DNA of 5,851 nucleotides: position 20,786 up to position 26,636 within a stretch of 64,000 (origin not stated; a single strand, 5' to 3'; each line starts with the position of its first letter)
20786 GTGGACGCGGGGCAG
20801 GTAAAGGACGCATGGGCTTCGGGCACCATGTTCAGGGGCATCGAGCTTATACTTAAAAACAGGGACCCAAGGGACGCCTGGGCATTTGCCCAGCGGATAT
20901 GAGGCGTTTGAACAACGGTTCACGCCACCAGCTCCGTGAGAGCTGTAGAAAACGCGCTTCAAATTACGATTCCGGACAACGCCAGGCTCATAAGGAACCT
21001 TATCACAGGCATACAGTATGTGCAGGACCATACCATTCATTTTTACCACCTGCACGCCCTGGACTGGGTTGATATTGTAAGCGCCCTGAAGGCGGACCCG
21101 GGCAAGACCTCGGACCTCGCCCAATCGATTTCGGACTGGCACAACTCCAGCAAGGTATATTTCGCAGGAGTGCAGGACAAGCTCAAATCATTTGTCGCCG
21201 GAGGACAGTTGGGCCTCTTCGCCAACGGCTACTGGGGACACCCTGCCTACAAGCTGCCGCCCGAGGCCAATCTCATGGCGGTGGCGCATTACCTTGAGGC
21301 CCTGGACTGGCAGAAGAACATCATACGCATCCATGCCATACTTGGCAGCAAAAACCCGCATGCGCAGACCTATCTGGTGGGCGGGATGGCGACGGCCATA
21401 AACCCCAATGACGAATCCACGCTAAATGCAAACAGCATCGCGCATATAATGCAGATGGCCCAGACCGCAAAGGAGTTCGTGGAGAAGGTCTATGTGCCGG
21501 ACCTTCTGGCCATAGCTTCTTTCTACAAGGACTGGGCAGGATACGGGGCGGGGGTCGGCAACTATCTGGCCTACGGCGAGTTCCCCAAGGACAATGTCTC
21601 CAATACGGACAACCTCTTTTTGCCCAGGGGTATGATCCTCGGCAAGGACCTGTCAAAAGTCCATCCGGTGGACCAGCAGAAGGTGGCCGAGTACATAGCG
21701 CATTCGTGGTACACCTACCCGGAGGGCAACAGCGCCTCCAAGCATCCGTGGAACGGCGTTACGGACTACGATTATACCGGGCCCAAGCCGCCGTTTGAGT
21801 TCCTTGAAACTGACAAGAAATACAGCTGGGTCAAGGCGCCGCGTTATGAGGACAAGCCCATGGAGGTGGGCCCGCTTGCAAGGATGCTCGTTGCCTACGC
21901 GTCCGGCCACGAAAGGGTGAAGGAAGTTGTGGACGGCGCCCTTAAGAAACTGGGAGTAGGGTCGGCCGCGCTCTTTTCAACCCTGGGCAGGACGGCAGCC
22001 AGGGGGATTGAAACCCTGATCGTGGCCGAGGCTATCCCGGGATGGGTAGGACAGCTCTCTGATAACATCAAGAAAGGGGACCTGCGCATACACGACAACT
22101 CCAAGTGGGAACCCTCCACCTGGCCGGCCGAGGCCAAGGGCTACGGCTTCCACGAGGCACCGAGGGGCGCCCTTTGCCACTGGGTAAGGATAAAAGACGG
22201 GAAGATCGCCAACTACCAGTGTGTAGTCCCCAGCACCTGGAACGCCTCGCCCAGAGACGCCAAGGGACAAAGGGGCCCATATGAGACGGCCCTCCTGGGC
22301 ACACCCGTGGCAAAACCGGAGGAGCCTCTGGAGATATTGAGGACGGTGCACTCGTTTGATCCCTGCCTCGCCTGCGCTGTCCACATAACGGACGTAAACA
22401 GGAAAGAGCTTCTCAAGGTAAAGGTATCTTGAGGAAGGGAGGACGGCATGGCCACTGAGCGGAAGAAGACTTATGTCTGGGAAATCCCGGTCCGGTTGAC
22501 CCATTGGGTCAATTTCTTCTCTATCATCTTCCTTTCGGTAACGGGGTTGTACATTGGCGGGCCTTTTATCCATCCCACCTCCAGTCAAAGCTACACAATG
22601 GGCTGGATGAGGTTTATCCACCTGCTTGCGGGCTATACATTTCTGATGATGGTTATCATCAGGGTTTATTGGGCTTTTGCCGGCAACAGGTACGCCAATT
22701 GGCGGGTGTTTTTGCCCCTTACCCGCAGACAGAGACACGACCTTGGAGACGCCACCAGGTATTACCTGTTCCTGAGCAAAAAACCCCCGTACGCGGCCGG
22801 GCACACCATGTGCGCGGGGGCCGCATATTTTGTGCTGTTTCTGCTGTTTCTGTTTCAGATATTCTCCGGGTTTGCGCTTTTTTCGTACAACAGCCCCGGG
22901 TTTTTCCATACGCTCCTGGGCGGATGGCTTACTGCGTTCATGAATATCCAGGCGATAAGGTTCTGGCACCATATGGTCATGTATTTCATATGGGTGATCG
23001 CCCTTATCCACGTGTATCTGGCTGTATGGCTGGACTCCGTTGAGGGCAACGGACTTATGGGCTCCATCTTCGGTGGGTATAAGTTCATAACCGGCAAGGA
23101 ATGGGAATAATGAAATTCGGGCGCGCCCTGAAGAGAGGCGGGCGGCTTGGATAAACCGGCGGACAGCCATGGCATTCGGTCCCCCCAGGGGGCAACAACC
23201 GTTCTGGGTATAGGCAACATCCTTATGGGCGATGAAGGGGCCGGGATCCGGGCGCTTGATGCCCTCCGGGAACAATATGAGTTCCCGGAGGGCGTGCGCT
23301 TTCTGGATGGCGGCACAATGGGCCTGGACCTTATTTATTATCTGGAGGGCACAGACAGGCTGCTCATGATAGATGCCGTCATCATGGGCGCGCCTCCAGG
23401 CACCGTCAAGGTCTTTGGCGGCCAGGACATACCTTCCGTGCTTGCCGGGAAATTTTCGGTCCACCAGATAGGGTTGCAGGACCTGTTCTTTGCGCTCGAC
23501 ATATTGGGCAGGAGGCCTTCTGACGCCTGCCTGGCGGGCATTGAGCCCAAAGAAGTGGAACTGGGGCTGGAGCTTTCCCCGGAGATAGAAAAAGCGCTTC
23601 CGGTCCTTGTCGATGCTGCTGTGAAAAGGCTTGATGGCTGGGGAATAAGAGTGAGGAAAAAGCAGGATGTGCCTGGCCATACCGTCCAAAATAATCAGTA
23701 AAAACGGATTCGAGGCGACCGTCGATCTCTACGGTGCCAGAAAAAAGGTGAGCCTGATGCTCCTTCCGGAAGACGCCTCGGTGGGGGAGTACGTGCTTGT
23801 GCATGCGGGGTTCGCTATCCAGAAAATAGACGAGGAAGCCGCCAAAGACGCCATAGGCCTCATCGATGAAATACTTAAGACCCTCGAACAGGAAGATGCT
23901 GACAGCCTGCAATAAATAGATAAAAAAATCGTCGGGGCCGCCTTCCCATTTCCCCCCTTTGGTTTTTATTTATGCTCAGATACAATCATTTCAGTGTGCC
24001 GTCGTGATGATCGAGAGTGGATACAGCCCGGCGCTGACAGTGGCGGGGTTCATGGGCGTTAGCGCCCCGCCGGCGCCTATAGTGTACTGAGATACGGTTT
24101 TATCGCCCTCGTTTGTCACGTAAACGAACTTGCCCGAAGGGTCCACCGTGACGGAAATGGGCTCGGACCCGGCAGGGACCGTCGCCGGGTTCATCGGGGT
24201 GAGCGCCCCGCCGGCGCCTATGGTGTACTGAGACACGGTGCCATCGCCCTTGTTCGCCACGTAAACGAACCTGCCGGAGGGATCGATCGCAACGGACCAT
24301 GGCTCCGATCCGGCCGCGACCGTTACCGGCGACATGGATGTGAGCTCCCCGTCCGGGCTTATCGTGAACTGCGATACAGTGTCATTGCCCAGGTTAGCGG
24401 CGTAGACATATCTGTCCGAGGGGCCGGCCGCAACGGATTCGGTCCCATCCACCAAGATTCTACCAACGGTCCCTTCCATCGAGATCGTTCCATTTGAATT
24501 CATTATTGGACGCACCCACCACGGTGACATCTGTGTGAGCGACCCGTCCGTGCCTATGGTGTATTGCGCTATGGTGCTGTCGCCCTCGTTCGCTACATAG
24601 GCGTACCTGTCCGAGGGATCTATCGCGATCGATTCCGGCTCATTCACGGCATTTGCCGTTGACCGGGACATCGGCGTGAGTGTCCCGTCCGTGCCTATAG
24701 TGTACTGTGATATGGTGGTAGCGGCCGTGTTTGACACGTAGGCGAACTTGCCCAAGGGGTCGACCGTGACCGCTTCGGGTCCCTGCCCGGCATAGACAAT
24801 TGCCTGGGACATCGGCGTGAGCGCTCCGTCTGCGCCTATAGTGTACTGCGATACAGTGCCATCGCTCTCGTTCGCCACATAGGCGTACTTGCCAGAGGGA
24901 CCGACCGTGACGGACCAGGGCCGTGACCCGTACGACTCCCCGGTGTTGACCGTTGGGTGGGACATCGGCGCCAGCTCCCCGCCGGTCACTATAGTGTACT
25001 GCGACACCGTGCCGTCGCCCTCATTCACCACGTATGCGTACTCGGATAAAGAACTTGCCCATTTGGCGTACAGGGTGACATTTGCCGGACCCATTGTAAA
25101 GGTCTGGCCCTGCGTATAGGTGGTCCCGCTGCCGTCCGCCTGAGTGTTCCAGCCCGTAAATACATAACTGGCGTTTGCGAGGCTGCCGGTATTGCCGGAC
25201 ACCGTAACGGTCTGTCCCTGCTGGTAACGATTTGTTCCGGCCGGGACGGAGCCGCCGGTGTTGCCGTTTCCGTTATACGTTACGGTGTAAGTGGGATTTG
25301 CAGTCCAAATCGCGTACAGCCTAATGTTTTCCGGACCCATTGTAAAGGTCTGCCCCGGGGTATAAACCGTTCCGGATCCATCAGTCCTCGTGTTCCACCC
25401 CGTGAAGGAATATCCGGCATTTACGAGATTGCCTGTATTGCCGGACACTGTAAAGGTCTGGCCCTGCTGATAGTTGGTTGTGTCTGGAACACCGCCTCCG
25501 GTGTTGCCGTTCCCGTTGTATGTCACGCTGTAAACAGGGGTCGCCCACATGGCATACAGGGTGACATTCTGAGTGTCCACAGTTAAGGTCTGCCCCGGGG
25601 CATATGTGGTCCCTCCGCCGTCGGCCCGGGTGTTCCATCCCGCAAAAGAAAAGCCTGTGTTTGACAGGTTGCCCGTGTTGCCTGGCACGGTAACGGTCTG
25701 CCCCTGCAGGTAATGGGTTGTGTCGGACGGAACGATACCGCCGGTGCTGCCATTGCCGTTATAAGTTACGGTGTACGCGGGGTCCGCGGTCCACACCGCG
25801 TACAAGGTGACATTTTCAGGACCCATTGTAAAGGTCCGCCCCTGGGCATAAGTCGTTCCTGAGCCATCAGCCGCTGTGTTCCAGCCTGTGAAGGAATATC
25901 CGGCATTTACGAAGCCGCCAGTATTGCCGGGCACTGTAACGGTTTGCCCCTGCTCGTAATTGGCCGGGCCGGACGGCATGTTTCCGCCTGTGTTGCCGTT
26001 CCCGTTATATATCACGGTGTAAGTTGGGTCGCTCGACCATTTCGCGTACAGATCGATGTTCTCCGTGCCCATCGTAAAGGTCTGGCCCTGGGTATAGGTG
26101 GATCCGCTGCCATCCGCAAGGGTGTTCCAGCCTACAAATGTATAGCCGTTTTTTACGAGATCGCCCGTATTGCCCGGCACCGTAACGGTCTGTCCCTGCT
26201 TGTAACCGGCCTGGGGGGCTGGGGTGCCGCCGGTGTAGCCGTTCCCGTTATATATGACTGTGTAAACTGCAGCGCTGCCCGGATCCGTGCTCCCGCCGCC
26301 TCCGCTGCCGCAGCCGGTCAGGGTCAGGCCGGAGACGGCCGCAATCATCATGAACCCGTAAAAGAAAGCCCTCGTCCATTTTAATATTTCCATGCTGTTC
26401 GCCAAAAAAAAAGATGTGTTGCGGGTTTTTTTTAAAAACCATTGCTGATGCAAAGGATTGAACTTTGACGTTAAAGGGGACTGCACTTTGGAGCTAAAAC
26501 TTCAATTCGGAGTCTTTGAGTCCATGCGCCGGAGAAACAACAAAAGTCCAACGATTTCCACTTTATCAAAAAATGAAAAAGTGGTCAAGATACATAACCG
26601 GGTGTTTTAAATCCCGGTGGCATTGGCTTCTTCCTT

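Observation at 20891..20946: Two in-frame TGA codons replace both cysteines of the N-terminal RxCGxC Ni-binding motif of a [NiFe] hydrogenase large subunit (putative Sec-x-x-Sec active site)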

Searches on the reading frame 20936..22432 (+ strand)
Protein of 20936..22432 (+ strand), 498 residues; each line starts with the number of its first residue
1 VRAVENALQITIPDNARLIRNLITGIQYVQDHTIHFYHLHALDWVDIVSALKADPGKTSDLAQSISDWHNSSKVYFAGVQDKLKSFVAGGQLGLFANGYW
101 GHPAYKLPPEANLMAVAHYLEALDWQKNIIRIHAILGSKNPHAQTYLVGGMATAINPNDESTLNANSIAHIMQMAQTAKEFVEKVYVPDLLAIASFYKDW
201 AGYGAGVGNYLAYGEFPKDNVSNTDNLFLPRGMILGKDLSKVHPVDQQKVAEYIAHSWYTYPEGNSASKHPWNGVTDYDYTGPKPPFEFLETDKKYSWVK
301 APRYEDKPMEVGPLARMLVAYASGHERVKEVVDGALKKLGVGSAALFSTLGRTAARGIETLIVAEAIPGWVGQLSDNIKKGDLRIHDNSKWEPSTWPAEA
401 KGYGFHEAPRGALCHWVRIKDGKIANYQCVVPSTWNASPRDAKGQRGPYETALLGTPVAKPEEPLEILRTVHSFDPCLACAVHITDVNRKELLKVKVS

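Call 7: search_protein_families(library=ncbifam, proteins=[window:20936-22432:+])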
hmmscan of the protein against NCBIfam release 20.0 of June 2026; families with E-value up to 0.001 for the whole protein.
window:20936-22432:+ (498 aa): 8 families
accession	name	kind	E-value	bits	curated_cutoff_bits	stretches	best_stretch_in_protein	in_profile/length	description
NF007550.0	PRK10170.1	equivalog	4.9e-160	533.8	1101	1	3-497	90-596/597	Ni/Fe-hydrogenase large subunit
NF007778.0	PRK10467.1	equivalog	1.7e-149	498.7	969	1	1-497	73-566/567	hydrogenase 2 large subunit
NF033181.1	NiFeSe_hydrog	equivalog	2.5e-127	425.8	600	1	3-493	74-505/507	nickel-dependent hydrogenase large subunit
NF045518.1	H2_NiFeSe_large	exception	2.5e-90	303.6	780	2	85-486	114-483/485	NiFeSe hydrogenase large subunit HysA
TIGR03295.1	frhA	equivalog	2.1e-21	76.4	392.5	2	402-489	329-401/412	coenzyme F420 hydrogenase subunit alpha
NF040828.1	sulfhyd_ShyA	equivalog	4.8e-17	62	700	1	291-485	235-413/415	NAD(P)-dependent hydrogenase/sulfhydrogenase 2 subunit alpha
NF041785.2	VhuA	equivalog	6.2e-08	31.6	800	1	2-45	74-117/418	F420-non-reducing hydrogenase Vhu subunit A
NF040832.1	sulfhyd_HydA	equivalog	3.2e-05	23.2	880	1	400-485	343-424/426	NADPH-dependent hydrogenase/sulfhydrogenase 1 subunit alpha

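Call 12: find_homologous_proteins(query=window:20936-22429:+, max_evalue=1e-50)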
Query window:20936-22429:+ (498 aa): 8000 proteins with E <= 1e-50 among 8000 candidates; the best 120 are listed.
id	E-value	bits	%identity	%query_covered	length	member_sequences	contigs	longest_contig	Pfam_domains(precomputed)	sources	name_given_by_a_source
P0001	0.0e+0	1158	99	100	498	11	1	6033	PF00374.25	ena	-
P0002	0.0e+0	1011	85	100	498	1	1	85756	PF00374.25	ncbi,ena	-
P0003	2.8e-291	985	82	100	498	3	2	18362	PF00374.25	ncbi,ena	-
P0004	5.9e-286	967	81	100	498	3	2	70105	PF00374.25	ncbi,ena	-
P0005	6.5e-283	957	80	100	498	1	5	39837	PF00374.25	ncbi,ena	-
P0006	1.5e-278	943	78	100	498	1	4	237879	PF00374.25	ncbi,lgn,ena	-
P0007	3.6e-278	942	78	100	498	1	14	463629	PF00374.25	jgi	jgi:[NiFe] hydrogenase large subunit/hydrogenase large subunit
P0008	4.0e-277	938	79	100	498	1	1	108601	PF00374.25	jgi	jgi:hydrogenase large subunit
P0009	1.0e-276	937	78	100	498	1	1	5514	PF00374.25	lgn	-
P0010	1.0e-275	934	78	100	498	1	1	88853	PF00374.25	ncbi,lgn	-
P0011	1.1e-274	930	77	100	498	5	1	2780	PF00374.25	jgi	jgi:[NiFe] hydrogenase large subunit/hydrogenase large subunit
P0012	1.3e-272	923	77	100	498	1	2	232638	PF00374.25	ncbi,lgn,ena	-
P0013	1.8e-272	923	77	100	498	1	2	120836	PF00374.25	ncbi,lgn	-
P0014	2.0e-272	923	77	100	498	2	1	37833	PF00374.25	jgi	-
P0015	4.6e-272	921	76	100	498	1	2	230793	PF00374.25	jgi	jgi:Ni,Fe-hydrogenase I large subunit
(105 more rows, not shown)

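Call 48: find_encoding_contigs(protein=window:20936-22432:+, flank=10000, max_places=6)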
Protein window:20936-22432:+ (498 aa): no gene with exactly this product is on record in the collection.

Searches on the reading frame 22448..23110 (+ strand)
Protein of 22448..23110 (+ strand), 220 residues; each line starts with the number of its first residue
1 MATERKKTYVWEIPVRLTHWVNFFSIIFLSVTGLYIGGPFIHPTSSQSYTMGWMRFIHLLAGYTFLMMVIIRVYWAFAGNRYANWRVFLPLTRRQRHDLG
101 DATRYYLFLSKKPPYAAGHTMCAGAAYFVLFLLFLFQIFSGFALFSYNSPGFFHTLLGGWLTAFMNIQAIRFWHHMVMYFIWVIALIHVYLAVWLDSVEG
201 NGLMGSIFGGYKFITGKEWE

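Call 7: search_protein_families(library=ncbifam, proteins=[window:22448-23110:+])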
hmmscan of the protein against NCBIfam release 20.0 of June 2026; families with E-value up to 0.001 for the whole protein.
window:22448-23110:+ (220 aa): 2 families
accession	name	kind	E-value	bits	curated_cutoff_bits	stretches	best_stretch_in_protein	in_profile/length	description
TIGR02125.1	CytB-hydogenase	equivalog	5.1e-45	153.6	121.5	1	9-213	1-209/212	Ni/Fe-hydrogenase, b-type cytochrome subunit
NF007551.0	PRK10171.1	equivalog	2.5e-31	109.1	442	1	7-212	10-222/235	Ni/Fe-hydrogenase b-type cytochrome subunit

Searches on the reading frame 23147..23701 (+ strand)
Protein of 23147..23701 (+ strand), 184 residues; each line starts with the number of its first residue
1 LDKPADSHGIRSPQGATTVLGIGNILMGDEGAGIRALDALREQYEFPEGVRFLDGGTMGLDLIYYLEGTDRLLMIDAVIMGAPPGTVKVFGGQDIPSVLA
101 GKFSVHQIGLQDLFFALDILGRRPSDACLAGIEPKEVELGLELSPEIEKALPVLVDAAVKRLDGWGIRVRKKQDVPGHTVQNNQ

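Call 7: search_protein_families(library=ncbifam, proteins=[window:23147-23701:+])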
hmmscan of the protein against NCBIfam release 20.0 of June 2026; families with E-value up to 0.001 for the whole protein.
window:23147-23701:+ (184 aa): 7 families
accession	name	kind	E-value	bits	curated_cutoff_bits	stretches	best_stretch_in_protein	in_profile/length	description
TIGR00072.1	hydrog_prot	superfamily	3.1e-45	153.7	47.45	1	19-161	2-144/145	hydrogenase maturation protease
TIGR00140.1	hupD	subfamily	7.8e-44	149.3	151.8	1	18-166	2-151/151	HyaD/HybD family hydrogenase maturation endopeptidase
NF007777.0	PRK10466.1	equivalog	2e-35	122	190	1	18-172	4-159/164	HyaD/HybD family hydrogenase maturation endopeptidase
NF007616.0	PRK10264.1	equivalog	7.7e-29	100.8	261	1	18-170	7-161/195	hydrogenase 1 maturation protease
NF045519.1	NiFeSe_H2_mat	exception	1.4e-26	93.2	190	1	19-162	5-147/152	NiFeSe hydrogenase maturation protease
TIGR00130.1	frhD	equivalog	4.1e-15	56.2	134.95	1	18-162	6-151/153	coenzyme F420-reducing hydrogenase, FrhD protein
TIGR00142.1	hycI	equivalog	1.3e-12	47.7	119.1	1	19-161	3-141/146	hydrogenase maturation peptidase HycI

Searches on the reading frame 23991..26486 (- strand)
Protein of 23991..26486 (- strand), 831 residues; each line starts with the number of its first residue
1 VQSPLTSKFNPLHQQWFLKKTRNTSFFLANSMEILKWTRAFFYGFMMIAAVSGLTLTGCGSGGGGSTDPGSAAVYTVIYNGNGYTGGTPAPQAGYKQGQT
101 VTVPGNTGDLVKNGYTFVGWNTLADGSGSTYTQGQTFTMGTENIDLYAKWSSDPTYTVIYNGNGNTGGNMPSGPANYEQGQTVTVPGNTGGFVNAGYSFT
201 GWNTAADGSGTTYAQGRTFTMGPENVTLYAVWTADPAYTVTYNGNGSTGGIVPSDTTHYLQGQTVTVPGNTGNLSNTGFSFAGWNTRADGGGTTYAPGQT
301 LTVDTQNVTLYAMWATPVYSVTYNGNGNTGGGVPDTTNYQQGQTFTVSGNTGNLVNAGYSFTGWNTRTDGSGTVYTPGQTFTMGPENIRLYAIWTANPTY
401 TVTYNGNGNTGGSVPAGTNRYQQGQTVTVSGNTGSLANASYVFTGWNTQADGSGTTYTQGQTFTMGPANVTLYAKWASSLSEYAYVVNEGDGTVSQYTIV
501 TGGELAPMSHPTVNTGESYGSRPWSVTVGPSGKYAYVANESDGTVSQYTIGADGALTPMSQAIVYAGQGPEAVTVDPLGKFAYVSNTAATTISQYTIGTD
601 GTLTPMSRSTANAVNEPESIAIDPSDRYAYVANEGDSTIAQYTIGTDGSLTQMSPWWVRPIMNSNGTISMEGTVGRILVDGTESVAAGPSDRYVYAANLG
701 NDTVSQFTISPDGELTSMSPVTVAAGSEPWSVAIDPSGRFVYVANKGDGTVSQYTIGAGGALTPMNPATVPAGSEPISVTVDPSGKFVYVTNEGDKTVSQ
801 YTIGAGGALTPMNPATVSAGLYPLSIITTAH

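Call 7: search_protein_families(library=ncbifam, proteins=[window:23991-26486:-])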
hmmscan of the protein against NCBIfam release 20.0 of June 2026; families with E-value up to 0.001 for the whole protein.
window:23991-26486:- (831 aa): 8 families
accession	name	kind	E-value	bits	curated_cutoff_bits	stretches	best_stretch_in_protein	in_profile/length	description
NF008258.1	PRK11028.1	equivalog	1.4e-27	96.7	370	3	526-654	41-166/330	6-phosphogluconolactonase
TIGR02543.1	List_Bact_rpt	repeat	3.8e-23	81.6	20.95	4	112-153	3-43/44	TIGR02543 family repeat protein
TIGR03866.1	PQQ_ABC_repeats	subfamily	8.1e-16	58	287.3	1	721-793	77-144/310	PQQ-dependent catabolism-associated beta-propeller protein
TIGR02276.1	beta_rpt_yvtn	repeat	3.4e-13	49.3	27.85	0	736-782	1-42/42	beta-propeller repeat protein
NF050136.1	PGL_lacton_Staph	exception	3.9e-13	49.1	500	2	686-811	149-277/341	6-phosphogluconolactonase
NF052340.1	hydrazine_beta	equivalog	5.5e-09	35.6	560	0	612-706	271-366/372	hydrazine synthase subunit beta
NF038117.1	choice_anch_I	subfamily_domain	1.2e-06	27.7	300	1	518-644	92-204/458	choice-of-anchor I family protein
NF052460.1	L-NosZ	equivalog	4.4e-06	25.5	700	0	725-803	41-116/480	clade III lactonase-type nitrous-oxide reductase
